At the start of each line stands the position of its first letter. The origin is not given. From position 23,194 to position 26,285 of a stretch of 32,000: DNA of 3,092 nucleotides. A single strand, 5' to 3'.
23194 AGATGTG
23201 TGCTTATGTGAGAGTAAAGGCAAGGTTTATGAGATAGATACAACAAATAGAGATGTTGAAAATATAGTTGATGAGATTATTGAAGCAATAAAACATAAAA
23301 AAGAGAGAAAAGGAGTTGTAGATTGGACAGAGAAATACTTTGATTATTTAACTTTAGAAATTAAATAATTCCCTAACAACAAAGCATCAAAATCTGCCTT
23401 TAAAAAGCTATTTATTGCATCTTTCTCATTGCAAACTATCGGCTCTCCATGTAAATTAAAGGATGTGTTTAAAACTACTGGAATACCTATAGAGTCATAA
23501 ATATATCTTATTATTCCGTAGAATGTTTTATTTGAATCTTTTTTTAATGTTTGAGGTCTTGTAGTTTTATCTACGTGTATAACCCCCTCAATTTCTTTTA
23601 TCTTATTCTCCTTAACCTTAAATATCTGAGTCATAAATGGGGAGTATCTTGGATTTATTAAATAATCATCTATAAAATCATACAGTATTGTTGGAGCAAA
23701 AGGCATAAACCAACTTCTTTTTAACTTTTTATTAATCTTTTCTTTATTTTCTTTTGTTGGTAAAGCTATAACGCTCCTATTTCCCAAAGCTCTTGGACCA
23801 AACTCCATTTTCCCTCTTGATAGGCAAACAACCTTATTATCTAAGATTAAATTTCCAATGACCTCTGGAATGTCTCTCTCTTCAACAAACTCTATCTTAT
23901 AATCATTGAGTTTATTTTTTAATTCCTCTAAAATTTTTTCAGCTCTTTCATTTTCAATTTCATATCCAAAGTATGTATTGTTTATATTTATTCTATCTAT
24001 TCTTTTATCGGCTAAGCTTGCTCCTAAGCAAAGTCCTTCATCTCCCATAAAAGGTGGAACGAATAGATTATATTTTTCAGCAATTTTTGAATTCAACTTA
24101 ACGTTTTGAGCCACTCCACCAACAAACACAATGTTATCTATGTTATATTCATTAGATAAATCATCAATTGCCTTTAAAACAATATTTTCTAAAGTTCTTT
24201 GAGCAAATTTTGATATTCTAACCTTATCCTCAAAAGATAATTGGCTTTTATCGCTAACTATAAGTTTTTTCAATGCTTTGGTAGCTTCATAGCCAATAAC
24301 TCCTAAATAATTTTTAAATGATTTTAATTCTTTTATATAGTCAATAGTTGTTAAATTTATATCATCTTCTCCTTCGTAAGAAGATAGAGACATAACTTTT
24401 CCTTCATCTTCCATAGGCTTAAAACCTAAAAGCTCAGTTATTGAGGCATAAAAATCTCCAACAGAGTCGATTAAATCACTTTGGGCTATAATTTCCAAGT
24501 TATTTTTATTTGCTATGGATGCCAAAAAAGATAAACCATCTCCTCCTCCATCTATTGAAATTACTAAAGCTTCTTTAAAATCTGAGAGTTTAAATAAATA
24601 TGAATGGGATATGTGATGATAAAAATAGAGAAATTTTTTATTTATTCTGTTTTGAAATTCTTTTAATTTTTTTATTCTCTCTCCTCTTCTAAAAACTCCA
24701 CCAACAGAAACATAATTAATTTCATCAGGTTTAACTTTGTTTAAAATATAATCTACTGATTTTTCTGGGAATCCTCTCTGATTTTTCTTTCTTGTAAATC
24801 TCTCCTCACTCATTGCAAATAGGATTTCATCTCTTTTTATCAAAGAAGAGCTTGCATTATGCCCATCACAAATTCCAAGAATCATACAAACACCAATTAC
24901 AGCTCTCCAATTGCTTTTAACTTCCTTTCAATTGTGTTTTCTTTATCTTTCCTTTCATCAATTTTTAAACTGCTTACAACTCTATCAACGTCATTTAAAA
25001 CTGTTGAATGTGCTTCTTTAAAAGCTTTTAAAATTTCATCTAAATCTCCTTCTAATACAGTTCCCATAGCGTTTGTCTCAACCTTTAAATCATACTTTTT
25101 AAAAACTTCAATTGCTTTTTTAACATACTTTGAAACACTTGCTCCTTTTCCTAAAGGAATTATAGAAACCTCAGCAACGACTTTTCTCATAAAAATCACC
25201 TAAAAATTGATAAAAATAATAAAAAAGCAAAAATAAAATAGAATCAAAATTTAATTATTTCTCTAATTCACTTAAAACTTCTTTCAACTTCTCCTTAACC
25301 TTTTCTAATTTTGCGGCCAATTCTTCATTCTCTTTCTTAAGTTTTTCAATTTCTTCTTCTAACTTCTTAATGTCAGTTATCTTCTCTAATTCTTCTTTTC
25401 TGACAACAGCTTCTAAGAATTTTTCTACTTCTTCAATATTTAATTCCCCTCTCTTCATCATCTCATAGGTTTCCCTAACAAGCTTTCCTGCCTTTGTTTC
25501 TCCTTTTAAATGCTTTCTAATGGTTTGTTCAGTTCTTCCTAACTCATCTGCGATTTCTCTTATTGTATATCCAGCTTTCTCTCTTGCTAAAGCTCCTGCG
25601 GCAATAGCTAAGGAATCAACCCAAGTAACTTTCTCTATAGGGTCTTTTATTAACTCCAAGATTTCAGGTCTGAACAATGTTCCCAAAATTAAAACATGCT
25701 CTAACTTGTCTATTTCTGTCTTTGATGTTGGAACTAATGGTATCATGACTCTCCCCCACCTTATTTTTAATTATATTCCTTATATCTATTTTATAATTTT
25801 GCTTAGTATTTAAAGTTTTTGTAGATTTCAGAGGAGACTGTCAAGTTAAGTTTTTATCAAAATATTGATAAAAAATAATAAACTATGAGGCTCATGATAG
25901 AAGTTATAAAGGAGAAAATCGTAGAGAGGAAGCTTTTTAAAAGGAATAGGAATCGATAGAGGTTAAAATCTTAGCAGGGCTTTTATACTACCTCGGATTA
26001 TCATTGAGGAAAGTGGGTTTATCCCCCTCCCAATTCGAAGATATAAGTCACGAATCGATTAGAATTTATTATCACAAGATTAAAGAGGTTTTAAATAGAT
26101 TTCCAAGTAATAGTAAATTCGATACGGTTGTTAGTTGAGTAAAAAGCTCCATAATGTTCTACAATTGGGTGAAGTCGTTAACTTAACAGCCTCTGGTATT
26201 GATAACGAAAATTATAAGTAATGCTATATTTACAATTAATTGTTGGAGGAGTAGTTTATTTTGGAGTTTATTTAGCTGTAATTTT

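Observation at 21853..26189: Two 100%-identical 351-bp inverted repeats bracket a 3.6-kb five-gene cassette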

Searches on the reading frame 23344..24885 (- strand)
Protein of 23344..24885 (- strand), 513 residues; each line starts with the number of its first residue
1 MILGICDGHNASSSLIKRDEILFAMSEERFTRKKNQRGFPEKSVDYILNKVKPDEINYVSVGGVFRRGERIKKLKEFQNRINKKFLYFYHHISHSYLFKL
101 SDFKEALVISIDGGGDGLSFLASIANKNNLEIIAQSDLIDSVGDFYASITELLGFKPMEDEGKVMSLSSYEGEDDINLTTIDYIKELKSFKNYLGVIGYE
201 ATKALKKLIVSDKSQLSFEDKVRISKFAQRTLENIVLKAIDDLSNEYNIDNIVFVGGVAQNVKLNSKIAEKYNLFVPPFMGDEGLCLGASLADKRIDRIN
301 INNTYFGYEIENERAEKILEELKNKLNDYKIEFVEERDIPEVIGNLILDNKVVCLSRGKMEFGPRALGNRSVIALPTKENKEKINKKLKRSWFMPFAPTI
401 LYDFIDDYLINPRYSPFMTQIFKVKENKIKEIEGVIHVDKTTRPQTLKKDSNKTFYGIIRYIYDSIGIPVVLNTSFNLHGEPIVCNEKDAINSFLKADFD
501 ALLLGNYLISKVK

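Call 15: search_protein_families(library=pfam, proteins=[window:23344-24885:-], max_evalue=0.01)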
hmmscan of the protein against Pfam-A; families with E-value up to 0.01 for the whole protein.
window:23344-24885:- (513 aa): 4 families
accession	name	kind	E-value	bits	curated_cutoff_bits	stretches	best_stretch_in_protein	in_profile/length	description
PF16861.10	Carbam_trans_C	-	6.2e-58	195.5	27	1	346-511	3-170/170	Carbamoyltransferase C-terminus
PF02543.21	Carbam_trans_N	-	2.4e-30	106.6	24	2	77-290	119-345/346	Carbamoyltransferase N-terminus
PF22521.2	HypF_C_2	-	1.4e-05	25.5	27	1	166-273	111-218/241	Carbamoyltransferase, Kae1-like Domain, second subdomain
PF00814.31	TsaD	-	0.00019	21.7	24.8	1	128-284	124-259/264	tRNA N6-adenosine threonylcarbamoyltransferase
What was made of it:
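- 22217..25802 (.): Conserved five-gene core block (MJ1049-MJ1053 equivalents) with its own flanking intergenic regions. The genes are SepF-like 22282-22767 (+), AAA_18 kinase 22835-23368 (+), carbamoyltransferase 23344-24885 (-), Thiamine_BP/UPF0045 24897-25199 (-) and HTH/coiled-coil 25255-25746 (-). Pfam matches (call 15).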

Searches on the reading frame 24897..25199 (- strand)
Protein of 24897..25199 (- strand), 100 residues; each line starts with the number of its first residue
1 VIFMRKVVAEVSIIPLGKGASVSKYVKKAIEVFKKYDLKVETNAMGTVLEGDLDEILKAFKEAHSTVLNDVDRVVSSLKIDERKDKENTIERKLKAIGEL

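Call 15: search_protein_families(library=pfam, proteins=[window:24897-25199:-], max_evalue=0.01)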
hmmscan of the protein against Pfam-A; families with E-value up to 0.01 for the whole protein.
window:24897-25199:- (100 aa): 2 families
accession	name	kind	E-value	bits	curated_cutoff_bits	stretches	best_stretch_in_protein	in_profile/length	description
PF01910.22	Thiamine_BP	-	1.6e-30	105.3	24.9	1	9-96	1-90/92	Thiamine-binding protein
PF07615.16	Ykof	-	0.0031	18.4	21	1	10-76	5-70/81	YKOF-related Family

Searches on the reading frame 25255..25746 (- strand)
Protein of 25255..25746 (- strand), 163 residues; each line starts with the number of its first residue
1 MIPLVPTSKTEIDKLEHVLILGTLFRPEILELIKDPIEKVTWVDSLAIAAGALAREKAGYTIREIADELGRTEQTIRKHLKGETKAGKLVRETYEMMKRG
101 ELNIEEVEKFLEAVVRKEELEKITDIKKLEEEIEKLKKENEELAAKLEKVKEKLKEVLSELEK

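Call 15: search_protein_families(library=pfam, proteins=[window:25255-25746:-], max_evalue=0.01)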
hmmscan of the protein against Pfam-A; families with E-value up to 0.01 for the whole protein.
window:25255-25746:- (163 aa): 23 families
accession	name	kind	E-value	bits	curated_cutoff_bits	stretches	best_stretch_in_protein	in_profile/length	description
PF13384.12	HTH_23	-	2.3e-05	24.5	24.6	1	52-81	10-39/50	Homeodomain-like domain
PF13936.12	HTH_38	-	0.0002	21.5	27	1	57-81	18-42/44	Helix-turn-helix domain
PF08281.18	Sigma70_r4_2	-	0.00021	21.3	25.7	1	59-80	26-47/54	Sigma-70, region 4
PF08279.18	HTH_11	-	0.0005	20.3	25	1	60-81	16-37/55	HTH domain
PF14493.12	HTH_40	-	0.001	19.8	27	0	57-132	10-79/89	Helix-turn-helix domain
PF13551.12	HTH_29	-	0.0017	18.8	28.1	1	53-81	5-34/64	Winged helix-turn helix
PF10234.14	Cluap1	-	0.002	18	25.8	1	61-156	124-211/268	Clusterin-associated protein-1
PF16331.10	TolA_bind_tri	-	0.0032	18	30.1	1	117-162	18-63/76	TolA binding protein trimerisation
PF05636.17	HIGH_NTase1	-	0.0034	17.2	27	1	49-155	182-297/402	HIGH Nucleotidyl Transferase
PF04545.22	Sigma70_r4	-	0.0038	17.1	24.1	1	58-81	19-42/50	Sigma-70, region 4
PF12808.12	Mto2_bdg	-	0.004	17.9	22.3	1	129-152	27-50/52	Micro-tubular organiser Mto1 C-term Mto2-binding region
PF13560.12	HTH_31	-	0.0047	17.7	27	0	54-84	9-39/64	Helix-turn-helix domain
PF13518.12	HTH_28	-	0.0047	17.4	25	0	58-82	11-35/52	Helix-turn-helix domain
PF05377.16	FlaC_arch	-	0.0048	17.7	27.8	1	119-159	4-42/55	Flagella accessory protein C (FlaC)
PF12840.13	HTH_20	-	0.0051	17.2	27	0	52-81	12-40/51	Helix-turn-helix domain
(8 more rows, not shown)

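Call 17: find_encoding_contigs(protein=window:25255-25746:-, flank=10000, max_places=10)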
Protein window:25255-25746:- (163 aa): 23 contigs read that carry it; 10 places shown.
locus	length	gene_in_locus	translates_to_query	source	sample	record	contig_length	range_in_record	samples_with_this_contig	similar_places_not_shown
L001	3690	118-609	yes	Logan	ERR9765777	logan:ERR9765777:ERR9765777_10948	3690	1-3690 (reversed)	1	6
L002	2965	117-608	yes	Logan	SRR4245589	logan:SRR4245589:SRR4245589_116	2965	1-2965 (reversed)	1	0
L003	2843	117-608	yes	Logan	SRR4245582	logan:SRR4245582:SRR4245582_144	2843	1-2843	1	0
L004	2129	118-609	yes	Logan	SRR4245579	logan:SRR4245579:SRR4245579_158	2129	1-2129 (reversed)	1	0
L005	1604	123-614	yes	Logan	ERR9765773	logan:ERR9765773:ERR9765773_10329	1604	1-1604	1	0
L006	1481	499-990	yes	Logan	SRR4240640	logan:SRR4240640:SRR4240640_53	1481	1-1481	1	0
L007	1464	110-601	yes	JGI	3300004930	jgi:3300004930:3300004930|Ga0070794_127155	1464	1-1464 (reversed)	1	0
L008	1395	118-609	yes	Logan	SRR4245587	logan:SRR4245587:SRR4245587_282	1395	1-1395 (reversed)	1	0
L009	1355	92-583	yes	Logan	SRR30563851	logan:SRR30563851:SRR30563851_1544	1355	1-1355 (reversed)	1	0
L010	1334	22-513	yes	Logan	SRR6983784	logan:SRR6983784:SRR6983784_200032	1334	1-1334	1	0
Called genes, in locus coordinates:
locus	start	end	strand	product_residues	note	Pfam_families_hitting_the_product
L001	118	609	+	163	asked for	-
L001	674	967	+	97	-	PF01910:Thiamine_BP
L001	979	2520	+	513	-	PF02543:Carbam_trans_N, PF22521:HypF_C_2 (weak), PF16861:Carbam_trans_C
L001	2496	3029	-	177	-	PF01712:dNK (faint), PF13207:AAA_17, PF13238:AAA_18, PF13521:AAA_28 (weak), PF01202:SKI (faint)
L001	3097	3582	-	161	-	-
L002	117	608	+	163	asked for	-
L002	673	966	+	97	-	PF01910:Thiamine_BP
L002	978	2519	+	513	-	PF02543:Carbam_trans_N, PF22521:HypF_C_2 (weak), PF16861:Carbam_trans_C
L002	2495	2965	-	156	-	?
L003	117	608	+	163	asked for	-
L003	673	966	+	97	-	PF01910:Thiamine_BP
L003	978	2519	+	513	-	PF02543:Carbam_trans_N, PF22521:HypF_C_2 (weak), PF16861:Carbam_trans_C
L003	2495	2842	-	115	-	?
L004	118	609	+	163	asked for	-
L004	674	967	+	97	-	PF01910:Thiamine_BP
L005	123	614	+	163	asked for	-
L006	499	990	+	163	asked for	-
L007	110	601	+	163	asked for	-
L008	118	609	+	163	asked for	-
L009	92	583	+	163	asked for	-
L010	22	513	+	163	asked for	-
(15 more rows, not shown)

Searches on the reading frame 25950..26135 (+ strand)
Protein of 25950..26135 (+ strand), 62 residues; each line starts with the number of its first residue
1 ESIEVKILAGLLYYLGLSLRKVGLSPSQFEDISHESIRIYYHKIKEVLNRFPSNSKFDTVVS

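Call 15: search_protein_families(library=pfam, proteins=[window:25950-26135:+], max_evalue=0.01)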
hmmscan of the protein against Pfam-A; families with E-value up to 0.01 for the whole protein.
seq(62 aa): 0 families

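Call 73: search_protein_families(library=ncbifam, proteins=[window:25950-26135:+], max_evalue=0.01)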
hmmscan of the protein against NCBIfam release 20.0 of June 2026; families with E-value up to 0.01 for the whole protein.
seq(62 aa): 0 families
